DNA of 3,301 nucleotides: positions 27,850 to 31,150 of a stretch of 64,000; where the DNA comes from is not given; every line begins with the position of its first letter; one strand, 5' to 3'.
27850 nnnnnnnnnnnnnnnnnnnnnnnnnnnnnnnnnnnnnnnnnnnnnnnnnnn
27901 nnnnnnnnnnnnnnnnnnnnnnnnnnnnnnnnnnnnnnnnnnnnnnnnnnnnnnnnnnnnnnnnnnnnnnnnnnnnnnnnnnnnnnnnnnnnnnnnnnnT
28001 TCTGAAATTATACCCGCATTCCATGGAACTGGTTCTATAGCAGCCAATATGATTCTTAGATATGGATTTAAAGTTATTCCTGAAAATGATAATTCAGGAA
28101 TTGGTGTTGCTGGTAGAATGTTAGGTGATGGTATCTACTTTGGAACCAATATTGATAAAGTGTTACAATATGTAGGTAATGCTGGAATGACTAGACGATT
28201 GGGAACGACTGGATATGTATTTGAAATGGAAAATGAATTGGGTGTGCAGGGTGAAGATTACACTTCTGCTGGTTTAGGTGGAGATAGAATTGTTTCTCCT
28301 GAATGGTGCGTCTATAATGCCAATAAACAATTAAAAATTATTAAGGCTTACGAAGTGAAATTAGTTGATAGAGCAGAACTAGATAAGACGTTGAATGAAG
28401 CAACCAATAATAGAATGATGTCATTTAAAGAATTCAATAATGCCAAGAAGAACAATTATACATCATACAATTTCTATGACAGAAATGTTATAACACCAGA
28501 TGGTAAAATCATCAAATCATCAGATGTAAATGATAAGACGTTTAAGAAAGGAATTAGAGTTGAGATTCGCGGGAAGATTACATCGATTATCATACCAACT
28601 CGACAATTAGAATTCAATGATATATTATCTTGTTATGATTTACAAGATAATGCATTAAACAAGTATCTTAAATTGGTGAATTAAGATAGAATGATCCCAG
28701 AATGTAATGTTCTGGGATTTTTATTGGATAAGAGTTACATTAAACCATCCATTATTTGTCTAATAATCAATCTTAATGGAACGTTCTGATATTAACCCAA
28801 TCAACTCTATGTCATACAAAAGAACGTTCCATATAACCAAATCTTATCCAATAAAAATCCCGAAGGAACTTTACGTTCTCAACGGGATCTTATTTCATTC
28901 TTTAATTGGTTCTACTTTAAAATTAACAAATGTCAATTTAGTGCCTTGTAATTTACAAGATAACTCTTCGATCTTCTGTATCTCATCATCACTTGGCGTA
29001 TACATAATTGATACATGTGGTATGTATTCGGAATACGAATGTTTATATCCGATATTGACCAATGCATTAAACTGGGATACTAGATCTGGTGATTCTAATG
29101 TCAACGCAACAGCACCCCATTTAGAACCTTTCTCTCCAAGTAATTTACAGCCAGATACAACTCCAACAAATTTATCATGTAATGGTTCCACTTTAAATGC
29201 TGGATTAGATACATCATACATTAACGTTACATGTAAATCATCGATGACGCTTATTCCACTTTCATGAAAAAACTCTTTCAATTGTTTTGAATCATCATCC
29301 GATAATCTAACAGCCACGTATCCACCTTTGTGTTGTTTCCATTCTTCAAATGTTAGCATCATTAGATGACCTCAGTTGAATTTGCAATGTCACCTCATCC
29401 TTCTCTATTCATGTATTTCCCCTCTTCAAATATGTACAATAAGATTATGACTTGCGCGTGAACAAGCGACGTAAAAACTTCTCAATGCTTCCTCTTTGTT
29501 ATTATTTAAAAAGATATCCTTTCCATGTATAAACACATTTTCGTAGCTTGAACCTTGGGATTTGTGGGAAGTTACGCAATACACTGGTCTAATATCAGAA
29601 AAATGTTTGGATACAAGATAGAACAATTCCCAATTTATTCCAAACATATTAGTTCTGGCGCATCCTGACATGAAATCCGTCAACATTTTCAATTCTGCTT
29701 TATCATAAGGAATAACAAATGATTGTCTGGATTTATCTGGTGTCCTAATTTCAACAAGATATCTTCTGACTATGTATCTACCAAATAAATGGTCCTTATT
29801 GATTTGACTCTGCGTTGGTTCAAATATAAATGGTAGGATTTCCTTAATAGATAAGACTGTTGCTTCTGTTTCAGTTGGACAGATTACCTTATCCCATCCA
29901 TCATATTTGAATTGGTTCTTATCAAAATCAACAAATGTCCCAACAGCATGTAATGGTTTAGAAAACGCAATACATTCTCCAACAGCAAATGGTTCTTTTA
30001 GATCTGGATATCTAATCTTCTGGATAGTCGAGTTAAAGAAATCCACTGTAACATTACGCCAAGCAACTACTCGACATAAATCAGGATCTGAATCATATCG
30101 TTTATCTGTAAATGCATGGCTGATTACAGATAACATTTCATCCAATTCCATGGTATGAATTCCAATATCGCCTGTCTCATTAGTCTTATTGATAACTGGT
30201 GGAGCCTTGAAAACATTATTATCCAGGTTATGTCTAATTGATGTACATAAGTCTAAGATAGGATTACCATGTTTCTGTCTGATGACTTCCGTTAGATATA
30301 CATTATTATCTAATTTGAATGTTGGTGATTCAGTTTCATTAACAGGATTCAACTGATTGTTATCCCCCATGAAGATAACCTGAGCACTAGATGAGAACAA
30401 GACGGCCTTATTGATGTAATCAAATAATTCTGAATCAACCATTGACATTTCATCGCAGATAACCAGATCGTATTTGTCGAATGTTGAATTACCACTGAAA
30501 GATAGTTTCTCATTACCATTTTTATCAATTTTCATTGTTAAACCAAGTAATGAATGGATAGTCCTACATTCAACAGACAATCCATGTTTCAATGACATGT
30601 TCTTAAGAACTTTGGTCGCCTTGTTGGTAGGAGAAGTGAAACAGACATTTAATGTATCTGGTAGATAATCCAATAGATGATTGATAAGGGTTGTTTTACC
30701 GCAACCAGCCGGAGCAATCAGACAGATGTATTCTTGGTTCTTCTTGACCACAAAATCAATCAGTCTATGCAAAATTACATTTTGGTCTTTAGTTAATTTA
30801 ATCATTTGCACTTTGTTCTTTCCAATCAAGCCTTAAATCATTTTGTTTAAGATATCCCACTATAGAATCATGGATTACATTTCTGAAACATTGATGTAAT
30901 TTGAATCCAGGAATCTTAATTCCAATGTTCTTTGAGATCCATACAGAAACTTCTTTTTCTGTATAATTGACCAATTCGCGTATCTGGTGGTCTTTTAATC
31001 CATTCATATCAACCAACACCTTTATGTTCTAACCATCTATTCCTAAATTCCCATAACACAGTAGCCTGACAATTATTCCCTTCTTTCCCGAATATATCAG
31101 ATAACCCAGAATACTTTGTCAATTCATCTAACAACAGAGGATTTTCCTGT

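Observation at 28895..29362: Acb1-like 2H phosphoesterase (candidate anti-CBASS/anti-Pycsar)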

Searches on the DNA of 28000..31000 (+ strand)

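Call 6: search_dna_similar(query=window:28000-31000:+, collection=phages, mode=near, max_rows=20)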
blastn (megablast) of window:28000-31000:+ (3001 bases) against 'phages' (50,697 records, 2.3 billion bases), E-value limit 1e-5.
No match.
